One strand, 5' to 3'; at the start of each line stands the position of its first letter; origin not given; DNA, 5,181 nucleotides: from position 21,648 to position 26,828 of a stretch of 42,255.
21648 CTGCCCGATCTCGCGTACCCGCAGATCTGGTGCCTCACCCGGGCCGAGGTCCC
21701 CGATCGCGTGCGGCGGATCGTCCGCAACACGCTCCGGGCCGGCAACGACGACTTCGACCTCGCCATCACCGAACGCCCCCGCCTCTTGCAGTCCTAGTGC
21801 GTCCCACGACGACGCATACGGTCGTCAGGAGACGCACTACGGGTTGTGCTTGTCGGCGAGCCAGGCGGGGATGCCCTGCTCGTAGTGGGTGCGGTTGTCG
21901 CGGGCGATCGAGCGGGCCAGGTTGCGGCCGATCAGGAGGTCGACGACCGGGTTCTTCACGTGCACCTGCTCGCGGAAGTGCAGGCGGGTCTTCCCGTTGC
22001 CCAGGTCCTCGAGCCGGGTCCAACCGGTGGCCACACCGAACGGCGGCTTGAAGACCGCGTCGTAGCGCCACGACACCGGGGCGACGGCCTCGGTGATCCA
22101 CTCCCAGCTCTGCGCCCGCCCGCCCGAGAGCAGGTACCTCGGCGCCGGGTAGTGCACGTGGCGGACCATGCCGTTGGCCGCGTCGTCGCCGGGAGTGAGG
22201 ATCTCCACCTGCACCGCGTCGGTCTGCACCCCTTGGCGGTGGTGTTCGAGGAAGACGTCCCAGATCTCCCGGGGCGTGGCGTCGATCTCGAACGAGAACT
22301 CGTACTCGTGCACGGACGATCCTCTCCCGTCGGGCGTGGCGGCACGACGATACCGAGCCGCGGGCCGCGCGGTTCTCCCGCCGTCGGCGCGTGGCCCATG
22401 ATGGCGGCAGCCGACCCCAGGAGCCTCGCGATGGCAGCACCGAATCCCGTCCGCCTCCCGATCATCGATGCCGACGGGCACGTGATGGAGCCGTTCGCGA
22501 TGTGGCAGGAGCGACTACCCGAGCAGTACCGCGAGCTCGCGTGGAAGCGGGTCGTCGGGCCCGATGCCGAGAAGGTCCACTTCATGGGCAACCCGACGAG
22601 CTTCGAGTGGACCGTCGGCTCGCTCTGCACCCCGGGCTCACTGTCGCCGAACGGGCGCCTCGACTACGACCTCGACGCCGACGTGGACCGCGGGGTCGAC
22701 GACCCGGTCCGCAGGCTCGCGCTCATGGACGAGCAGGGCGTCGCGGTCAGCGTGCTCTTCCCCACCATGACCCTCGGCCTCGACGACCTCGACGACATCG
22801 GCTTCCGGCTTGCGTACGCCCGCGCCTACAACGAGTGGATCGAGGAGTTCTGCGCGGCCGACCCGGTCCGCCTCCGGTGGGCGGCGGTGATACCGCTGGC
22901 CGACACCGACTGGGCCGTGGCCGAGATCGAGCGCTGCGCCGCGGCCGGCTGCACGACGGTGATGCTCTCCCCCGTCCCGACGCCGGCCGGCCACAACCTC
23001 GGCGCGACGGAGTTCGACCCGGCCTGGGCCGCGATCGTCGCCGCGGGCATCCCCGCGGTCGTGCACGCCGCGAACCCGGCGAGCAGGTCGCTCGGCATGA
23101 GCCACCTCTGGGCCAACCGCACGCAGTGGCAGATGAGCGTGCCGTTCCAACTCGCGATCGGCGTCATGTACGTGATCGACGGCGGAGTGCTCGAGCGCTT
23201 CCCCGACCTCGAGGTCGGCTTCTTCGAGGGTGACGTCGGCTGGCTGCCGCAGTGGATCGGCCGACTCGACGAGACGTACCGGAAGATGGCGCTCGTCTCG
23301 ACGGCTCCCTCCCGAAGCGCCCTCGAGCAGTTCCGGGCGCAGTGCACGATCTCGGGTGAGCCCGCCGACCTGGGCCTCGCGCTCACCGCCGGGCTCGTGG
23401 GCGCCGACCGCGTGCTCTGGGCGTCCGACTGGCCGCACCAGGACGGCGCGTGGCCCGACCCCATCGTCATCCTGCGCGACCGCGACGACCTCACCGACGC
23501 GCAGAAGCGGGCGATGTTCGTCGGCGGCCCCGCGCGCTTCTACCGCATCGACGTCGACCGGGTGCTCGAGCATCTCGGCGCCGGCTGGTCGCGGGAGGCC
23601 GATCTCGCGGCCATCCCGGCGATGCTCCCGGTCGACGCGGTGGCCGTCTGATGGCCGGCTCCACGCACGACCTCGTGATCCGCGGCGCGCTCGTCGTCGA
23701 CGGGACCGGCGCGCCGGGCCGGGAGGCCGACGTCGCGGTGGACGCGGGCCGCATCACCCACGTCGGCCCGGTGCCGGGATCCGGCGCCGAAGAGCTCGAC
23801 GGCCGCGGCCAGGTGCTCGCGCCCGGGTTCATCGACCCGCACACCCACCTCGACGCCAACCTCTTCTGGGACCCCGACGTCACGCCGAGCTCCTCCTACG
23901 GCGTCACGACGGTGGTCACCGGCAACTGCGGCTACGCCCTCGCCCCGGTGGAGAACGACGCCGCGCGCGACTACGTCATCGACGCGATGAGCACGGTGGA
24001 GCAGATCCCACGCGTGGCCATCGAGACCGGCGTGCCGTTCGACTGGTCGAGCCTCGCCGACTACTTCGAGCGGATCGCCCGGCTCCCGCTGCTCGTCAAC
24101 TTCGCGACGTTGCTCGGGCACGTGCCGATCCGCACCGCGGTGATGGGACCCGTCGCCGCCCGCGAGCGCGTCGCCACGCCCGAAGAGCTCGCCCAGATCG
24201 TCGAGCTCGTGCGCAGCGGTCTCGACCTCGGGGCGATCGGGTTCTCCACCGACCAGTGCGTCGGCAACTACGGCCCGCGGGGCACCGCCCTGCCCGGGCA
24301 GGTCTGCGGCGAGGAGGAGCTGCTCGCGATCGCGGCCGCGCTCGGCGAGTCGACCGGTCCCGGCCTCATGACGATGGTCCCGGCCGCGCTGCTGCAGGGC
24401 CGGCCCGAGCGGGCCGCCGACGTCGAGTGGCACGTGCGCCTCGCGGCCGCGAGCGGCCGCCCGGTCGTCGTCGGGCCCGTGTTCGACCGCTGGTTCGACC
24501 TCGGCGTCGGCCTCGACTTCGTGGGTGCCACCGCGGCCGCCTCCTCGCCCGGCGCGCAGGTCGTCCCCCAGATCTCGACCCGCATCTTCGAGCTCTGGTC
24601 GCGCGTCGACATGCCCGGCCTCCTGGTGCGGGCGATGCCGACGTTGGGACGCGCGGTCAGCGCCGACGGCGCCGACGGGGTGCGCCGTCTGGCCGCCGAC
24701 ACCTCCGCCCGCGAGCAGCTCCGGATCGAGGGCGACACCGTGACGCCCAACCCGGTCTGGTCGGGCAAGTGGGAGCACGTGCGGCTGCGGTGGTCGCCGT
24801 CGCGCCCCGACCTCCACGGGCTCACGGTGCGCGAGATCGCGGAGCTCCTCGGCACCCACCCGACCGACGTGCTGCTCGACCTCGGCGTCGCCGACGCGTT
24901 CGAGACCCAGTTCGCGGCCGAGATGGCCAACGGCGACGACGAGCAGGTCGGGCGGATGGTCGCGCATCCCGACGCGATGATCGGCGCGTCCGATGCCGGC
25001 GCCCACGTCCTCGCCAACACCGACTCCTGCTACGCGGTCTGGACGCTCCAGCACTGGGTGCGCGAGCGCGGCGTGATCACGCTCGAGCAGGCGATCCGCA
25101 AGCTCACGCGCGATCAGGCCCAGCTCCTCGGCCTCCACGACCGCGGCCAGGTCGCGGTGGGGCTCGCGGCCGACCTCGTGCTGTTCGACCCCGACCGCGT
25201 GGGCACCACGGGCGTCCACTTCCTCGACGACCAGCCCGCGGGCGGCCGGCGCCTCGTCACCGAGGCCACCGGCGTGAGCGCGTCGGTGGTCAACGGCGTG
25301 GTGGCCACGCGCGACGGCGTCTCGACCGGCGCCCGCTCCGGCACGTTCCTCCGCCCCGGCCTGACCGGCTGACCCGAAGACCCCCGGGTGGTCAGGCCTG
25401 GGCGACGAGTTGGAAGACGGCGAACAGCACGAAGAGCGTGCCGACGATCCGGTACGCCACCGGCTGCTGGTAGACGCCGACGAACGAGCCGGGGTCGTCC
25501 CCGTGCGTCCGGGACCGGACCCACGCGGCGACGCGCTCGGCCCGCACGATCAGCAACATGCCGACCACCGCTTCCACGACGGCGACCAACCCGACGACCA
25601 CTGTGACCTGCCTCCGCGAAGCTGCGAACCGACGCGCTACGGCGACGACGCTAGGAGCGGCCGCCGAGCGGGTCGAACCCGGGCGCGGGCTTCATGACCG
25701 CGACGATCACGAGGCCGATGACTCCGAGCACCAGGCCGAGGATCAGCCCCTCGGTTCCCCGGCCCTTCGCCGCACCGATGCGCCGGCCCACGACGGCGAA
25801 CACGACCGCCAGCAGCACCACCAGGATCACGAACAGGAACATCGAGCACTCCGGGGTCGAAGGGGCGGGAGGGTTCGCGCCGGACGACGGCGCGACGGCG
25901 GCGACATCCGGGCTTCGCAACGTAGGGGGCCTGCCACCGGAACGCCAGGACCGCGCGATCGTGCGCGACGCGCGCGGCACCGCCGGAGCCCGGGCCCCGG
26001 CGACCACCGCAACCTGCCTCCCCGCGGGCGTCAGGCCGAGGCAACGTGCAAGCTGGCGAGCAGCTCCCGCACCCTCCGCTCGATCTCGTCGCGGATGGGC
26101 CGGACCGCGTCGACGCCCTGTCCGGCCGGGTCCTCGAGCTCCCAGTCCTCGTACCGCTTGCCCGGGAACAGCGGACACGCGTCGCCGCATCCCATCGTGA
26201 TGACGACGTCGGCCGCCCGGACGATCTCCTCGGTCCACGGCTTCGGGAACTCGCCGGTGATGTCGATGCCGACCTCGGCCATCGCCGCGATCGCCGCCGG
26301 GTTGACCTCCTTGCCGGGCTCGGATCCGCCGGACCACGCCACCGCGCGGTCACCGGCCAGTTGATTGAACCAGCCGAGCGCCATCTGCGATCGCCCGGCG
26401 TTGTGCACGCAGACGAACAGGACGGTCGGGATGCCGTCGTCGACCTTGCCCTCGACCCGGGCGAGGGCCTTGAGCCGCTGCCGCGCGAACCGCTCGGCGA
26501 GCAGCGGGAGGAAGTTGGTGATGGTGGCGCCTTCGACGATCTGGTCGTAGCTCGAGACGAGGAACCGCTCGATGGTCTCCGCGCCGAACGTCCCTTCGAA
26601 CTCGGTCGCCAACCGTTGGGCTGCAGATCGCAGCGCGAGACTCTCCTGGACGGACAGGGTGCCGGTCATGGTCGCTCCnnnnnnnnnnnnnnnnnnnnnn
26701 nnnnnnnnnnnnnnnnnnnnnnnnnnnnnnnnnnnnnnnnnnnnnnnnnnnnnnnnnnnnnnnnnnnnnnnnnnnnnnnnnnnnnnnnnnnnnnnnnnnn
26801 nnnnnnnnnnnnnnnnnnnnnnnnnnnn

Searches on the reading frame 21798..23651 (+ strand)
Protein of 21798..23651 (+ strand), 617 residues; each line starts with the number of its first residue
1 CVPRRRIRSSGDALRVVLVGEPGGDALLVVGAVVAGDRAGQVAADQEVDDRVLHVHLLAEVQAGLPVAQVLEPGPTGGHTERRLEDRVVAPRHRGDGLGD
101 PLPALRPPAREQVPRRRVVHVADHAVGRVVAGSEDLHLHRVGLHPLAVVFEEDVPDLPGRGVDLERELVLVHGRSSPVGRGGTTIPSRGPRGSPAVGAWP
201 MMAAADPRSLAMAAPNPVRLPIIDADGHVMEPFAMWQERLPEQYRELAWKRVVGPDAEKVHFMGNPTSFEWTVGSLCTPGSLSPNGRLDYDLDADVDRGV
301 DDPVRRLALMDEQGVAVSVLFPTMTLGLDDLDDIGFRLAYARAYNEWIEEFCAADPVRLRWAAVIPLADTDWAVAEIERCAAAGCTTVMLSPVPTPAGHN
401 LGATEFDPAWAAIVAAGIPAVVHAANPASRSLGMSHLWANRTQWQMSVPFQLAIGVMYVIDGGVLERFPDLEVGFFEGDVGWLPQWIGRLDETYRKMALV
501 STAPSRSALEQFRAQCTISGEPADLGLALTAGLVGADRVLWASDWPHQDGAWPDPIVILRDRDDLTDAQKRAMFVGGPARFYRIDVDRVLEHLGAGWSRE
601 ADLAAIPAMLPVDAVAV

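Call 11: search_protein_families(library=pfam, proteins=[window:21798-23651:+])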
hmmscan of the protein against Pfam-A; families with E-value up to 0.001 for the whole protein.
window:21798-23651:+ (617 aa): 1 family
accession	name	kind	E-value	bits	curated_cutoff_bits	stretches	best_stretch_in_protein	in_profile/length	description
PF04909.20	Amidohydro_2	-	6.1e-27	95.5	26.4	1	223-584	1-289/289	Amidohydrolase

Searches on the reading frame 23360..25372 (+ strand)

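Call 11: search_protein_families(library=pfam, proteins=[window:23360-25372:+])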
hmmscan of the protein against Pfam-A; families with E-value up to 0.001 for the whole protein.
window:23360-25372:+ (670 aa): 2 families
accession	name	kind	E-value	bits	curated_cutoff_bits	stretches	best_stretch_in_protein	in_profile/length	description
PF07969.17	Amidohydro_3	-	1.4e-33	117.6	29.7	1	145-615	2-450/472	Amidohydrolase family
PF01979.26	Amidohydro_1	-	1.3e-10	41.5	25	1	545-612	240-321/345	Amidohydrolase family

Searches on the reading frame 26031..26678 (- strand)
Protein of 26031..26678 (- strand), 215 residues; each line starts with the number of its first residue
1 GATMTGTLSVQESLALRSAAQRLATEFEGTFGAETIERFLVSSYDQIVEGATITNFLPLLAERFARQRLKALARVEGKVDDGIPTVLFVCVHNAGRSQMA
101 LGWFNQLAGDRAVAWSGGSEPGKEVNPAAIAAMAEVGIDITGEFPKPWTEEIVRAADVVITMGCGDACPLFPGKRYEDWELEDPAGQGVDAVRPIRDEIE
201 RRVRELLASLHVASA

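Call 11: search_protein_families(library=pfam, proteins=[window:26031-26678:-])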
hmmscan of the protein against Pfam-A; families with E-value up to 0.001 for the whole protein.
window:26031-26678:- (215 aa): 2 families
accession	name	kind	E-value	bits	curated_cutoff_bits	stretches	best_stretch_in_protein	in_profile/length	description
PF01451.26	LMWPc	-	3.7e-21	76.3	23.2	1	86-207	1-144/144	Low molecular weight phosphotyrosine protein phosphatase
PF21234.2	Phosphatase-like_N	-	8.7e-20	71.3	27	1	16-73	1-58/58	Protein-tyrosine-phosphatase-like, N-terminal domain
